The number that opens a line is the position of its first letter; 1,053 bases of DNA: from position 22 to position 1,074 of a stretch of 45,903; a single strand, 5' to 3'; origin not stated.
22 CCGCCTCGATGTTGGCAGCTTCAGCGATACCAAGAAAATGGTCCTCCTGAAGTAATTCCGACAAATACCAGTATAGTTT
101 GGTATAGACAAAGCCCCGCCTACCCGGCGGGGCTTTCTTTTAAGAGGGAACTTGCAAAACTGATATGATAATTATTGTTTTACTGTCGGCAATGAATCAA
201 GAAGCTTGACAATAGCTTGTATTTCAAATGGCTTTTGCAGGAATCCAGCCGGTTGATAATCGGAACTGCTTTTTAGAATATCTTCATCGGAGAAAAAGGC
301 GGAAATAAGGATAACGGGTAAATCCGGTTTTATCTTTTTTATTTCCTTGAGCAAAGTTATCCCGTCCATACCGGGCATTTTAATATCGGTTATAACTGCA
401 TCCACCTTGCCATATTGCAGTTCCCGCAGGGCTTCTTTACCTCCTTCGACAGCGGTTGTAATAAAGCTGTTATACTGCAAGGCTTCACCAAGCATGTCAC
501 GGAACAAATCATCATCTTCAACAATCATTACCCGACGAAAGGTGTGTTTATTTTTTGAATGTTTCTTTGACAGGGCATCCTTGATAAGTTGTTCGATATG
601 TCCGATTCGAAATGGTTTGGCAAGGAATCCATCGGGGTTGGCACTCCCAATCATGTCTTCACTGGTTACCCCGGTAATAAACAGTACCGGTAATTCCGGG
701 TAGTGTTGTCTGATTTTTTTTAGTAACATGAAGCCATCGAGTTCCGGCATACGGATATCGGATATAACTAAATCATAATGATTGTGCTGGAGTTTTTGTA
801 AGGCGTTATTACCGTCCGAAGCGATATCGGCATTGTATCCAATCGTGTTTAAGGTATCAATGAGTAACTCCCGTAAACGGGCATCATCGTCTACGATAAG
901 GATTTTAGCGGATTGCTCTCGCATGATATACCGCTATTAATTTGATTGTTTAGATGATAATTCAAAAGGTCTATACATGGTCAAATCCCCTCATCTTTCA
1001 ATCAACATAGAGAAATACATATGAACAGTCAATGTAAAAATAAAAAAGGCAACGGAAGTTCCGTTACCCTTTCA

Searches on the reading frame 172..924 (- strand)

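Call 89: search_protein_families(library=pfam, proteins=[window:172-924:-], max_evalue=0.00001)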
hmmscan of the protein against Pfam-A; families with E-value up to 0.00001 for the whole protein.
window:172-924:- (250 aa): 3 families
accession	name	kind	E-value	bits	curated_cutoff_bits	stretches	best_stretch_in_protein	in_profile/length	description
PF00072.30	Response_reg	-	1.5e-52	176.9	30.2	2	8-114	1-110/111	Response regulator receiver domain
PF06490.17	FleQ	-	3.2e-07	31.1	22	0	7-117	1-106/108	Flagellar regulatory protein FleQ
PF23198.2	PDE8A_N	-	1.5e-06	28.6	29.6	0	18-76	23-82/147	PDE8A-like, N-terminal domain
